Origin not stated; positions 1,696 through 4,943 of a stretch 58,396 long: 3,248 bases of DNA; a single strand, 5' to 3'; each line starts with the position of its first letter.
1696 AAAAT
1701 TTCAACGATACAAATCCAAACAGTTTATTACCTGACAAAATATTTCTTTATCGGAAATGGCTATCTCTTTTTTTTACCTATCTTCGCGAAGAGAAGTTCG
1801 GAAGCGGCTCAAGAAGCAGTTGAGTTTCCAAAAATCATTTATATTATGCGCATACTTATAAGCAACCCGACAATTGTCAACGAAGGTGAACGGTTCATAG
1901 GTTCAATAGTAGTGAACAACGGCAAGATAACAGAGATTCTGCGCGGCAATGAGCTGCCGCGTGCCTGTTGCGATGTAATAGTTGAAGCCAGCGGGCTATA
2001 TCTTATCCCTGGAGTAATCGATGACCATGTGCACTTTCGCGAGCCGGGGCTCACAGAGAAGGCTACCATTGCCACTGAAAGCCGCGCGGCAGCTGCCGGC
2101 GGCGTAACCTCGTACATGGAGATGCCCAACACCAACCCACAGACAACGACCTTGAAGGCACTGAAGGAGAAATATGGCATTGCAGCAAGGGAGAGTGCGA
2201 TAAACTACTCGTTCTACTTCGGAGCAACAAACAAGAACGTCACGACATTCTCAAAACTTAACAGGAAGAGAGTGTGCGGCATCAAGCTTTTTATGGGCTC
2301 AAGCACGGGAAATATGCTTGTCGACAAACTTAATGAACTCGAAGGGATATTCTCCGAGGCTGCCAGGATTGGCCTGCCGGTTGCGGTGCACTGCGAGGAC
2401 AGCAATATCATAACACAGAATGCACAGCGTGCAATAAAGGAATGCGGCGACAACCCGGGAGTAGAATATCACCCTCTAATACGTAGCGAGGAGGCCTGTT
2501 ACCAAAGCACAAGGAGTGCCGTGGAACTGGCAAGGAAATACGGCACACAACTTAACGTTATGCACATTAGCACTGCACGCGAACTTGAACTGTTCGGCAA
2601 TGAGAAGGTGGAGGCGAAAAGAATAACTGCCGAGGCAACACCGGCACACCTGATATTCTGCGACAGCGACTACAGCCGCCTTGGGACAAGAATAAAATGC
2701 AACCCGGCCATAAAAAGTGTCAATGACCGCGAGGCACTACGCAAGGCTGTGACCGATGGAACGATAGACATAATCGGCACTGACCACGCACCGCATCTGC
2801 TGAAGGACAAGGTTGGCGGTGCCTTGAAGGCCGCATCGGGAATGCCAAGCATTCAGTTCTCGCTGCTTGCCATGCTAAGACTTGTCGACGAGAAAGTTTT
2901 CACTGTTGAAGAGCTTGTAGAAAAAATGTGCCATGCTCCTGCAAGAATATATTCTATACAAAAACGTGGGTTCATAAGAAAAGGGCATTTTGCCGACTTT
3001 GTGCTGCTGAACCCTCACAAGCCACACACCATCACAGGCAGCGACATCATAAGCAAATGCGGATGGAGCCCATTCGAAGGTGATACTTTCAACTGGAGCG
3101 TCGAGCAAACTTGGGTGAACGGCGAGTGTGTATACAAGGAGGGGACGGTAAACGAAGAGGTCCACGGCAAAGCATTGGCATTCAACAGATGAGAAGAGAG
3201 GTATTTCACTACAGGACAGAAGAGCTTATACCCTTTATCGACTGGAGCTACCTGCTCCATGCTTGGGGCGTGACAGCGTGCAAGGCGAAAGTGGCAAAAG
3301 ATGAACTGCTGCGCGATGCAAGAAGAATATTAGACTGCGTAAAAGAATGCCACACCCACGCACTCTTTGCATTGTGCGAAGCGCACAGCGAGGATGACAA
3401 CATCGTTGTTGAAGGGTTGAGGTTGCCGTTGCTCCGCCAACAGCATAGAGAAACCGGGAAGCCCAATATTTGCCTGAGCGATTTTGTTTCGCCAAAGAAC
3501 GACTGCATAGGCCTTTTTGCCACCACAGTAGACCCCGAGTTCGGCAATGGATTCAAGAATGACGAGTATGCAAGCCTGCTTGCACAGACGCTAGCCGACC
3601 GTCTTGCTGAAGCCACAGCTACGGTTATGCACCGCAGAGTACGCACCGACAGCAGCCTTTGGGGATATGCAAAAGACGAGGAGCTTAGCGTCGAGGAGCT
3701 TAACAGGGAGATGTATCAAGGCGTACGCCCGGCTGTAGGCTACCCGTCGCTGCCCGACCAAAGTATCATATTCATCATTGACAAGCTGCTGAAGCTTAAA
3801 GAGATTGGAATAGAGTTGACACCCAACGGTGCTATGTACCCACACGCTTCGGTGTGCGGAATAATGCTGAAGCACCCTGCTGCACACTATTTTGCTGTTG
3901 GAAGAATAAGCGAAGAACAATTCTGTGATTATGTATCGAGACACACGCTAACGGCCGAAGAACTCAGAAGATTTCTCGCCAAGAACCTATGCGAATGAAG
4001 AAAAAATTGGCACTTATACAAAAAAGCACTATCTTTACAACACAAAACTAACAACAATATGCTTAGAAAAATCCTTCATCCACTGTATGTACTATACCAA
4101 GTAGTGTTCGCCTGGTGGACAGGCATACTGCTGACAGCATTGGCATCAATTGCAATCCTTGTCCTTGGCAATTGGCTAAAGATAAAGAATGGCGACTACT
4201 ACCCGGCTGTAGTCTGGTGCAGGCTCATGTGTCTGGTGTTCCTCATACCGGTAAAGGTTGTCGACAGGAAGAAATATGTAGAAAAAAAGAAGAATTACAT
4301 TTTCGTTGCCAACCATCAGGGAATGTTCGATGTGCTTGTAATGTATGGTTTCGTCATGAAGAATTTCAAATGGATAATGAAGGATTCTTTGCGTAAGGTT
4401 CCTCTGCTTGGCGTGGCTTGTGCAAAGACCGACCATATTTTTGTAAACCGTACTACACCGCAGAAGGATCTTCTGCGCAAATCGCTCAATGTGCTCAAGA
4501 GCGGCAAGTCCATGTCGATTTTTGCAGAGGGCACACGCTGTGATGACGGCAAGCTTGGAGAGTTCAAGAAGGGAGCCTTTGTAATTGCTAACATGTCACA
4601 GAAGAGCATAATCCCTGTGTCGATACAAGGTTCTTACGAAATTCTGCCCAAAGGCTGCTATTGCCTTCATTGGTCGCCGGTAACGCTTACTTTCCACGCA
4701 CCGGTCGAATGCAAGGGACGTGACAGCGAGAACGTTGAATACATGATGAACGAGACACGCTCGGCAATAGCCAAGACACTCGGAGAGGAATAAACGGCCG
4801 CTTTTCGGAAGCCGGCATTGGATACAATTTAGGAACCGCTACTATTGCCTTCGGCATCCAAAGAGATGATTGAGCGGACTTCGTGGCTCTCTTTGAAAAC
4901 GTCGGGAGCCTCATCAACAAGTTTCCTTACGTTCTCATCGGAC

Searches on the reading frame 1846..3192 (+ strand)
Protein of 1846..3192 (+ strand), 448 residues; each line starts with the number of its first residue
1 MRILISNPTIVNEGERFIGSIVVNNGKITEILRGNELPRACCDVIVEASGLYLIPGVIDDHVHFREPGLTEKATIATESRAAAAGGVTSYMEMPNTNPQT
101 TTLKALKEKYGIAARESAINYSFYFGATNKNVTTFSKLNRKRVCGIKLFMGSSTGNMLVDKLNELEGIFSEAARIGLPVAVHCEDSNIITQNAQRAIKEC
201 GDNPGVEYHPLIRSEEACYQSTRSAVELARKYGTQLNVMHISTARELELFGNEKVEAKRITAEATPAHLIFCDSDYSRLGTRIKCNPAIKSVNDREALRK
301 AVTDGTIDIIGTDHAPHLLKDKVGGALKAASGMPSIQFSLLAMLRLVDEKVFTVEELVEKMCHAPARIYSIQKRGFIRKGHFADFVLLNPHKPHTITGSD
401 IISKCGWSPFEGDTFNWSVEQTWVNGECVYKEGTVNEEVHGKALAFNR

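Call 56: search_protein_families(library=pfam, proteins=[window:1846-3192:+], max_evalue=0.00001)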
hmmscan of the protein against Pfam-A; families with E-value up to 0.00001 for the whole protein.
window:1846-3192:+ (448 aa): 2 families
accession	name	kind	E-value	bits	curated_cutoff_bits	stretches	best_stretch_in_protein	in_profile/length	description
PF01979.26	Amidohydro_1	-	3.9e-29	102.4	25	1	52-428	1-344/345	Amidohydrolase family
PF07969.17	Amidohydro_3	-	2e-12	47.8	29.7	1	155-430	255-472/472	Amidohydrolase family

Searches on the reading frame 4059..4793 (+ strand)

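Call 56: search_protein_families(library=pfam, proteins=[window:4059-4793:+], max_evalue=0.00001)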
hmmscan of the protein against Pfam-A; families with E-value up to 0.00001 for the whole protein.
window:4059-4793:+ (244 aa): 1 family
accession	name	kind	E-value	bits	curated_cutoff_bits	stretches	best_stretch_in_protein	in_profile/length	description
PF01553.26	Acyltransferase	-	2.8e-26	92.3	23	1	68-189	4-131/132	Acyltransferase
